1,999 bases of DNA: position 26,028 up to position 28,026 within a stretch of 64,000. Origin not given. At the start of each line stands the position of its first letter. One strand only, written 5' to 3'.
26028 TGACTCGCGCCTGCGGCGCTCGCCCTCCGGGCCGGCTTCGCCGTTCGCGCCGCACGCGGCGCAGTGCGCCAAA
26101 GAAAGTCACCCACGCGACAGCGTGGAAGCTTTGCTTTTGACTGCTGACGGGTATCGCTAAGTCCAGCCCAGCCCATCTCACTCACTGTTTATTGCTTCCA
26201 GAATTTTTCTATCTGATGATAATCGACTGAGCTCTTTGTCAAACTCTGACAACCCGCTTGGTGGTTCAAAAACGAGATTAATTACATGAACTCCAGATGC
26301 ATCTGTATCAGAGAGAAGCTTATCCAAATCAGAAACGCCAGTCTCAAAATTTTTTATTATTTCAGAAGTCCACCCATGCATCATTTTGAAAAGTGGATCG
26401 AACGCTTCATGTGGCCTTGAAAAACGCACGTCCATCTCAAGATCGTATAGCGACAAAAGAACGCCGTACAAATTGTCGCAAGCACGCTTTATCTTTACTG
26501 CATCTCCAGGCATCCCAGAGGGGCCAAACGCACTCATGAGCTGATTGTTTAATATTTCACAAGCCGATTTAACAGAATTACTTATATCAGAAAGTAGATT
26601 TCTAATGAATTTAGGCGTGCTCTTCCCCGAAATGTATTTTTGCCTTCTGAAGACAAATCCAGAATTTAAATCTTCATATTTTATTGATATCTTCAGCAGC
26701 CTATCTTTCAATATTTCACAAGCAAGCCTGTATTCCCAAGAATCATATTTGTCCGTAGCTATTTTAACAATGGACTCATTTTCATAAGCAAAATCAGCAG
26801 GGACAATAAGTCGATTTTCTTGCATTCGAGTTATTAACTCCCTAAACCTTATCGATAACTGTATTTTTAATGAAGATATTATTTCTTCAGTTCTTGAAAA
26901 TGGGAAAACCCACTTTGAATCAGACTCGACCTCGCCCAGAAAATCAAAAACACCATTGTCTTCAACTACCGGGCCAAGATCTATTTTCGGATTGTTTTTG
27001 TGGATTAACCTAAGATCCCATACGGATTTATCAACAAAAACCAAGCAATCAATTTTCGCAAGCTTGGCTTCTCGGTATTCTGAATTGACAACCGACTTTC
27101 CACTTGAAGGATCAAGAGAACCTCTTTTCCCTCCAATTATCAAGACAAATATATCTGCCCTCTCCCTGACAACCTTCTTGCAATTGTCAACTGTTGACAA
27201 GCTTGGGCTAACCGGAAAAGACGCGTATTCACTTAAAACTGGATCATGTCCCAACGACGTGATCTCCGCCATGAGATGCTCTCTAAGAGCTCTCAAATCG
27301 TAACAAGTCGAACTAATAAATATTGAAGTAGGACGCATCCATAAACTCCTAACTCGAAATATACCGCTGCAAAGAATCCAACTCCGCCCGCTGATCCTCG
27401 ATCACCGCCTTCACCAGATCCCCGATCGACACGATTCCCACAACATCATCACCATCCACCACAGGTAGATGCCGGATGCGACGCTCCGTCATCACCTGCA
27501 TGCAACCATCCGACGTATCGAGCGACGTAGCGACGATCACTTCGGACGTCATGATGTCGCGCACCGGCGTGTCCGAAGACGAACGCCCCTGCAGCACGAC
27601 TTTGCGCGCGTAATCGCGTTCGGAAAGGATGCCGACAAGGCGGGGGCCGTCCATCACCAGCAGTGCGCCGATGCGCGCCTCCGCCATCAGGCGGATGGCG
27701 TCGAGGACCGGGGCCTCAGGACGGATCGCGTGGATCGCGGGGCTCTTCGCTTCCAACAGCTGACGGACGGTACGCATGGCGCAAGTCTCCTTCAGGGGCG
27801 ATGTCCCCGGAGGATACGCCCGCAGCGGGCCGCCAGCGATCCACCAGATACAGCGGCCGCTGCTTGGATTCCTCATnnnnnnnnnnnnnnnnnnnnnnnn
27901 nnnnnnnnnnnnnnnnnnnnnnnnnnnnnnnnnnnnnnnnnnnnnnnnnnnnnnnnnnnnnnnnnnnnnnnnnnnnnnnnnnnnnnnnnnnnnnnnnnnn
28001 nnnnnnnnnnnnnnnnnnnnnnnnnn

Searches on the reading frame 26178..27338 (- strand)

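Call 90: search_protein_families(library=pfam, proteins=[window:26178-27338:-], max_evalue=0.001)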
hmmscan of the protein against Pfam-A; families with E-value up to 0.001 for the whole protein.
window:26178-27338:- (386 aa): 1 family
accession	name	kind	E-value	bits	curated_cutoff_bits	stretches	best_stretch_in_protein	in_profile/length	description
PF13271.11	DUF4062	-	6.8e-19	68.3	24.7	1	6-91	2-82/82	Domain of unknown function (DUF4062)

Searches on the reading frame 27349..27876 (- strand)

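Call 90: search_protein_families(library=pfam, proteins=[window:27349-27876:-], max_evalue=0.001)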
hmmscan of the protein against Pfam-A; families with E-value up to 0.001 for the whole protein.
window:27349-27876:- (175 aa): 1 family
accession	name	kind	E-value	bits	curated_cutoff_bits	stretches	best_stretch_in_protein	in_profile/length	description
PF00571.33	CBS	-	1.3e-22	80.3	24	2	105-159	1-56/57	CBS domain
